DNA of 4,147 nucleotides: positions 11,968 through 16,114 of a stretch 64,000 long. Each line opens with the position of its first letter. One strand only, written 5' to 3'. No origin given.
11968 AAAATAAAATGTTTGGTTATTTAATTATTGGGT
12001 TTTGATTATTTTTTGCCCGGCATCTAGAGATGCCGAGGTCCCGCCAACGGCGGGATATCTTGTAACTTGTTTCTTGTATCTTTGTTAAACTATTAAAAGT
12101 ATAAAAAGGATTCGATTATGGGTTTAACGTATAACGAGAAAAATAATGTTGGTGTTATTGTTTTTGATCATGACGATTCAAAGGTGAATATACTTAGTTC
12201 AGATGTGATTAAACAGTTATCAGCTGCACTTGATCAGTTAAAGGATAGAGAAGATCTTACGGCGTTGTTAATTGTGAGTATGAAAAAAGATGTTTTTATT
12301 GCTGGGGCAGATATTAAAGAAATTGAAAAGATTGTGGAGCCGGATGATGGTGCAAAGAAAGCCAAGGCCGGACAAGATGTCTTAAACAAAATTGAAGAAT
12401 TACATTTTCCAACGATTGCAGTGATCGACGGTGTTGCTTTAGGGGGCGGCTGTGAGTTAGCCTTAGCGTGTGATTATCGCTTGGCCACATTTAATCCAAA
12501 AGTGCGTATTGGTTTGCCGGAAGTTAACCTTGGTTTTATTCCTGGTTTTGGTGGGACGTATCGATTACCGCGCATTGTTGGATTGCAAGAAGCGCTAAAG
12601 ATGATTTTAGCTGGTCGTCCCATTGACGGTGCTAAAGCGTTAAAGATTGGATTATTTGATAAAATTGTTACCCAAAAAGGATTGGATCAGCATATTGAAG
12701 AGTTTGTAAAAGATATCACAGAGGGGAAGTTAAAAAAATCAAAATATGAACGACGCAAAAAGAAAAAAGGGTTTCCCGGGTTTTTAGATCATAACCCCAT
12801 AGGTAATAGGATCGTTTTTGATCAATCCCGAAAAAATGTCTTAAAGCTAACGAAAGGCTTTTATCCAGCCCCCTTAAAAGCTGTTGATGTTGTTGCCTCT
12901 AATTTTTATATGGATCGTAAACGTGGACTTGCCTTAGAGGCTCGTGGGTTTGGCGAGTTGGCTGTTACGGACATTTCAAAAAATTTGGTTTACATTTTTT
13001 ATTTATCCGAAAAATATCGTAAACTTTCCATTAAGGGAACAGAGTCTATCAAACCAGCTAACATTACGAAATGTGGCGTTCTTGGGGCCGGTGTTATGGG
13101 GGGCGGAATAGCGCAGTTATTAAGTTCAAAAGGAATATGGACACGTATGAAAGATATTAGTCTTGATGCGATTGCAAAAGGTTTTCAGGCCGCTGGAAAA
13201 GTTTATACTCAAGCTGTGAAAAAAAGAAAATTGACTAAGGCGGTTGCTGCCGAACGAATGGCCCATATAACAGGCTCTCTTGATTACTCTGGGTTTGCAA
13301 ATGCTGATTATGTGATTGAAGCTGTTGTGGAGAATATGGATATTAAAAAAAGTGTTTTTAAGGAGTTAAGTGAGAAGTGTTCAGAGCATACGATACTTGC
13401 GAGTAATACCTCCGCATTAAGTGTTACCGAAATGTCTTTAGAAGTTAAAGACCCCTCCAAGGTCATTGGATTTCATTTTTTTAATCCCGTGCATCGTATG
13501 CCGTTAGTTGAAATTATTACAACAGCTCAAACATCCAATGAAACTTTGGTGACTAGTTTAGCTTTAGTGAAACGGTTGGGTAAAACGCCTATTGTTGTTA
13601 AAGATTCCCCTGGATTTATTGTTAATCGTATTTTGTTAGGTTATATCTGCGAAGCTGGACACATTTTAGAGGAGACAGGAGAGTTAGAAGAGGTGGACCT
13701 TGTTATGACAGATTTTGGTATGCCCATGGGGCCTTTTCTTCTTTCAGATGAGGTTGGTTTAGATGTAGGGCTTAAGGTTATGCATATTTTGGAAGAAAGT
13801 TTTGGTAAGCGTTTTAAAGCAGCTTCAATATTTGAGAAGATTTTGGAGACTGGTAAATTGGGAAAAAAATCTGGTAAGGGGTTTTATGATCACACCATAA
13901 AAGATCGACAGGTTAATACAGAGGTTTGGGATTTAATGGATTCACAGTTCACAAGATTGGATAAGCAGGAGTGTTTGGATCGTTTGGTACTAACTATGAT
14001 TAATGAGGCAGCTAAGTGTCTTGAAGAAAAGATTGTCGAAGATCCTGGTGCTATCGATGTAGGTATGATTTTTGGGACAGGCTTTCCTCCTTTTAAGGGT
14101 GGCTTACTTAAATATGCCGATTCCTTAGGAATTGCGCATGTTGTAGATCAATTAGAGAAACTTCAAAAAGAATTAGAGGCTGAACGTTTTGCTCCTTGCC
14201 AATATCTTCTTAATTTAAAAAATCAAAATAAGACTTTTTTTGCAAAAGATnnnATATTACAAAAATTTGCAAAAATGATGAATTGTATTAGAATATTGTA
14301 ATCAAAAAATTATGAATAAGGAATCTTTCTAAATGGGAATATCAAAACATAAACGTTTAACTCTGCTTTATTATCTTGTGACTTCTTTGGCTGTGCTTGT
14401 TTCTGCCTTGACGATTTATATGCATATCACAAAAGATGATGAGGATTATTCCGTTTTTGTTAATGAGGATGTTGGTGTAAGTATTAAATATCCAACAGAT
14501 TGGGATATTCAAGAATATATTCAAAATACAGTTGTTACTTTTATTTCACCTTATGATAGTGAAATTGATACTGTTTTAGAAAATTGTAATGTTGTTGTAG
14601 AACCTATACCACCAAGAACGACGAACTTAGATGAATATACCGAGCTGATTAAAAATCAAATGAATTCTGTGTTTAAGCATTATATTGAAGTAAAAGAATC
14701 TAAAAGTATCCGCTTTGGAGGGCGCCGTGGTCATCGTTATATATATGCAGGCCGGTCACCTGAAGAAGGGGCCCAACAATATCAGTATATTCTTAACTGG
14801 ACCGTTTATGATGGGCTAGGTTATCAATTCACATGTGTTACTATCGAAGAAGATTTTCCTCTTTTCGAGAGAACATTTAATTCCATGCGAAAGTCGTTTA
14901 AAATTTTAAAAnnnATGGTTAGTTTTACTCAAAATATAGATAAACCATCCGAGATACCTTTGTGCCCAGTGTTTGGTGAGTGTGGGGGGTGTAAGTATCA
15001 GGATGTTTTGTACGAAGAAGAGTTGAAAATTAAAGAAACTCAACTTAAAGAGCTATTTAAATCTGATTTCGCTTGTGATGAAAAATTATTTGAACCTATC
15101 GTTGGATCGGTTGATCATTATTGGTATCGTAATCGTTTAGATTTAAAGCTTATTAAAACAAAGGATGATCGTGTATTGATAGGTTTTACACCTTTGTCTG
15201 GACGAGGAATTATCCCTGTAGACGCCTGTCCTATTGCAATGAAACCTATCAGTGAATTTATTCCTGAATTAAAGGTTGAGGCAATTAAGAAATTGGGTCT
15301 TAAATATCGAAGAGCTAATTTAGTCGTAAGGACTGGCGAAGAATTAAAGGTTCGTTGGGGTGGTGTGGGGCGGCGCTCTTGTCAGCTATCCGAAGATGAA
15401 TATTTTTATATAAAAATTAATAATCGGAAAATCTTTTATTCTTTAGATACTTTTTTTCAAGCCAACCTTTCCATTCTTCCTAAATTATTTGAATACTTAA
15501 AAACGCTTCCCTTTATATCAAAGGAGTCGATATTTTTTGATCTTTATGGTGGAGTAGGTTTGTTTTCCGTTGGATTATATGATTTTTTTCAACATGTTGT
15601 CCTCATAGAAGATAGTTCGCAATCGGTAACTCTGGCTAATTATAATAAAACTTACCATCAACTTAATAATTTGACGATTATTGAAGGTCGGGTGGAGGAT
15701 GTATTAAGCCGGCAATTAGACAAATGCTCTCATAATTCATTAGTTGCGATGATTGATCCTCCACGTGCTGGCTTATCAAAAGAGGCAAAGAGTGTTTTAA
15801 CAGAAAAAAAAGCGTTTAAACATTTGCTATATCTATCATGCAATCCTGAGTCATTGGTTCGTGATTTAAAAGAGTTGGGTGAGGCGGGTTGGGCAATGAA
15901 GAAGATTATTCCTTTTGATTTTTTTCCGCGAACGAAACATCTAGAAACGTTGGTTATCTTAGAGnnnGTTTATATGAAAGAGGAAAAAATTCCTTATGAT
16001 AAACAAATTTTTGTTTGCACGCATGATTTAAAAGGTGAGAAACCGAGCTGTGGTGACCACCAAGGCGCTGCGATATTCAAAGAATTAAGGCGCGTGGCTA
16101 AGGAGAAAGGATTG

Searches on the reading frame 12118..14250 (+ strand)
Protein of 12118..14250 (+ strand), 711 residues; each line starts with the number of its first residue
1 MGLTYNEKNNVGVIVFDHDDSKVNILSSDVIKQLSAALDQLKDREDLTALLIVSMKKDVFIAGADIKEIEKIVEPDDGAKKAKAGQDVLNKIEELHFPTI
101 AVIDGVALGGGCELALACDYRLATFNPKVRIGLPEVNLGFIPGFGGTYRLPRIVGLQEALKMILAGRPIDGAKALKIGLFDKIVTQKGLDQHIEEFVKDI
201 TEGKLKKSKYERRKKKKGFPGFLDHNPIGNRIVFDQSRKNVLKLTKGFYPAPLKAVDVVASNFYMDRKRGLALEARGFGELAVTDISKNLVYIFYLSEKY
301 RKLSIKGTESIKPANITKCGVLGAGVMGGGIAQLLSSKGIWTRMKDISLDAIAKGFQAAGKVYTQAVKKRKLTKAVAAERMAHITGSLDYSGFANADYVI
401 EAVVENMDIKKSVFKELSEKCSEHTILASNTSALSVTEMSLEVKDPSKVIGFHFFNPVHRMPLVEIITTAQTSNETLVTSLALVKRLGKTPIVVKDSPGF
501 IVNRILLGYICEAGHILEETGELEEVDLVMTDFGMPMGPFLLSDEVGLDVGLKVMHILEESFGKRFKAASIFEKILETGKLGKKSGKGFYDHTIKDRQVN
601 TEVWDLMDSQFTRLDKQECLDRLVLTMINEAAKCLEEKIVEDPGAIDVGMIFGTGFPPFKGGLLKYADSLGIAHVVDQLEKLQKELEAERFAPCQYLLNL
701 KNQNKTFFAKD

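Call 8: search_protein_families(library=pfam, proteins=[window:12118-14250:+], max_evalue=0.001)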
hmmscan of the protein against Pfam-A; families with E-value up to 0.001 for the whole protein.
window:12118-14250:+ (711 aa): 4 families
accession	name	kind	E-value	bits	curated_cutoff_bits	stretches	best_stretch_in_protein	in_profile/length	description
PF02737.24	3HCDH_N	-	3.5e-60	203.4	22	1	319-496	2-179/180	3-hydroxyacyl-CoA dehydrogenase, NAD binding domain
PF00378.25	ECH_1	-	4.3e-39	134.8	27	1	8-202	3-192/251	Enoyl-CoA hydratase/isomerase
PF00725.27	3HCDH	-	1e-36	125.8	22.1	2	499-591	1-96/97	3-hydroxyacyl-CoA dehydrogenase, C-terminal domain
PF16113.10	ECH_2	-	4.5e-27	95.9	27.2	1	20-198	9-186/335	Enoyl-CoA hydratase/isomerase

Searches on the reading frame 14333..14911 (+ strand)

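Call 8: search_protein_families(library=pfam, proteins=[window:14333-14911:+], max_evalue=0.001)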
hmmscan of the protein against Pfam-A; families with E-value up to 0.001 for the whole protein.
window:14333-14911:+ (193 aa): 2 families
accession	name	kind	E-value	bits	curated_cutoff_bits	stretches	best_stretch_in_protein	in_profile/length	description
PF01789.22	PsbP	-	1.8e-07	31.8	23.5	1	38-191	2-155/155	PsbP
PF18933.6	PsbP_2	-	4.1e-07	30.6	27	1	37-191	42-184/184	PsbP-like protein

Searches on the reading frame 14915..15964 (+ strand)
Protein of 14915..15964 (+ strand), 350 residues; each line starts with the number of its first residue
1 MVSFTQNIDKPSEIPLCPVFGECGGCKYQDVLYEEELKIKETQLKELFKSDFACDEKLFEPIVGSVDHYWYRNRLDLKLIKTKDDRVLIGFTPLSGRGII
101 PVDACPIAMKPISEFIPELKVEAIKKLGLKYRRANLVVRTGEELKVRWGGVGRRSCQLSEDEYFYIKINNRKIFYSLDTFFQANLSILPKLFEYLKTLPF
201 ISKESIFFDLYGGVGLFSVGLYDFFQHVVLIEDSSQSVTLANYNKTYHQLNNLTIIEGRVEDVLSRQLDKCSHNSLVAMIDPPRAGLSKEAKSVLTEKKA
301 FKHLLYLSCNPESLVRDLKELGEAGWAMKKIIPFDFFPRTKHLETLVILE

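Call 8: search_protein_families(library=pfam, proteins=[window:14915-15964:+], max_evalue=0.001)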
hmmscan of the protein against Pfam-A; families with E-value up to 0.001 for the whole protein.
window:14915-15964:+ (350 aa): 2 families
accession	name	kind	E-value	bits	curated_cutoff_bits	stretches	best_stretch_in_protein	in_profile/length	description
PF05958.17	tRNA_U5-meth_tr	-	3.4e-28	99.1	23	1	166-350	163-355/357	tRNA (Uracil-5-)-methyltransferase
PF09445.16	Methyltransf_15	-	0.00042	20.4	22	0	206-295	3-92/165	RNA cap guanine-N2 methyltransferase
